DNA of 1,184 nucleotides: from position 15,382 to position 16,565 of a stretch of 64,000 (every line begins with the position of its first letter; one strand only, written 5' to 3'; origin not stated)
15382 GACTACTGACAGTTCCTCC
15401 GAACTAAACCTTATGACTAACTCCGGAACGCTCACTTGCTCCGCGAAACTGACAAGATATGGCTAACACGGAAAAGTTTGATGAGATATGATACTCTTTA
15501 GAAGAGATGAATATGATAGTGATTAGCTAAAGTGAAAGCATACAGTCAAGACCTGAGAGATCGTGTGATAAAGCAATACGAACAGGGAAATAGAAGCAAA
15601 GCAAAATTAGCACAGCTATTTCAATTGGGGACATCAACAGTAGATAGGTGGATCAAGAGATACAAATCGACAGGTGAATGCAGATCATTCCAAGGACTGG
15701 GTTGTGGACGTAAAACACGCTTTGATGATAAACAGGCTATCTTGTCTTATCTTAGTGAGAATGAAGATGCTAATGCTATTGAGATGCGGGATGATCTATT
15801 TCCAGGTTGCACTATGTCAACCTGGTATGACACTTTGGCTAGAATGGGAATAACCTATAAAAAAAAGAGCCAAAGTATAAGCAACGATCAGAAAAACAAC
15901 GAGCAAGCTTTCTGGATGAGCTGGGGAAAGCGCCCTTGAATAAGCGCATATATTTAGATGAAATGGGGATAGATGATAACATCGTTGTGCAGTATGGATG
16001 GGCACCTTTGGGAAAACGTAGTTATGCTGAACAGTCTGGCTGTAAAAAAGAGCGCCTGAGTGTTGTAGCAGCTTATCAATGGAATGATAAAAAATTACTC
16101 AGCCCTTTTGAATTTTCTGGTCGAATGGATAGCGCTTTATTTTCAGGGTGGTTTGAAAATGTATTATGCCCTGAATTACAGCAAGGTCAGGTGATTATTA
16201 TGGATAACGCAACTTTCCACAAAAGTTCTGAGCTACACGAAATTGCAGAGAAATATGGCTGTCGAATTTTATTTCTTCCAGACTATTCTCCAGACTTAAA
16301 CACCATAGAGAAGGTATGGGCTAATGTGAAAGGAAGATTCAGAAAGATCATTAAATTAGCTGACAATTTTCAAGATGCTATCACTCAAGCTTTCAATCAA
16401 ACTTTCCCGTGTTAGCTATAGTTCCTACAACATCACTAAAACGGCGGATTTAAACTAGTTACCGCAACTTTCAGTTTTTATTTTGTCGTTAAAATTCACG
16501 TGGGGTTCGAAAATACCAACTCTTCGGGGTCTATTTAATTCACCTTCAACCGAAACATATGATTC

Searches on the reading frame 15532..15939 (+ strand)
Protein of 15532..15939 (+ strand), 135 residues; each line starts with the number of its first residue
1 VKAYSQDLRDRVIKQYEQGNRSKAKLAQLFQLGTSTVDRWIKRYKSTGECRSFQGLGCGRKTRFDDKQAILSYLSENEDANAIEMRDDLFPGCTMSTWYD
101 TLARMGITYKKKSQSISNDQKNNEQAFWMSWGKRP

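Call 71: search_protein_families(library=pfam, proteins=[window:15532-15939:+], max_evalue=0.01)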
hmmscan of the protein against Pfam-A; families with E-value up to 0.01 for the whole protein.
window:15532-15939:+ (135 aa): 8 families
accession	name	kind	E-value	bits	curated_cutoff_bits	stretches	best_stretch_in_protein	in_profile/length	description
PF01710.22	HTH_Tnp_IS630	-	1.4e-09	38.5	21.3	1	3-125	2-114/119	Transposase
PF04218.19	CENP-B_N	-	1.8e-07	31.1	21.2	1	11-43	14-45/53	CENP-B N-terminal DNA-binding domain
PF13518.12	HTH_28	-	1.7e-06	28.5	25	1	11-49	4-41/52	Helix-turn-helix domain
PF13384.12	HTH_23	-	3.8e-06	27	24.6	1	11-49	9-46/50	Homeodomain-like domain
PF25787.1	HTH_SB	-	5.9e-05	23.2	43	1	2-51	5-53/53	Sleeping Beauty transposase HTH domain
PF13551.12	HTH_29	-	0.00019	21.9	28.1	1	12-49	4-41/64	Winged helix-turn helix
PF13542.12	HTH_Tnp_ISL3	-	0.0069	16.3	27.4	0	6-44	14-50/51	Helix-turn-helix domain of transposase family ISL3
PF13565.12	HTH_32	-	0.0091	17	33.7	0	36-76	1-43/73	Homeodomain-like domain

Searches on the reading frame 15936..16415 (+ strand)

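Call 71: search_protein_families(library=pfam, proteins=[window:15936-16415:+], max_evalue=0.01)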
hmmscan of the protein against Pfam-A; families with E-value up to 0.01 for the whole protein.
window:15936-16415:+ (159 aa): 2 families
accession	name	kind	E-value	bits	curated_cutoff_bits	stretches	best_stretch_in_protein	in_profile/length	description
PF13358.12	DDE_3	-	4.2e-32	111.5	28.6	1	5-137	3-135/146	DDE superfamily endonuclease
PF03184.25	DDE_1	-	0.00049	20.1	22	1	61-138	50-133/177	DDE superfamily endonuclease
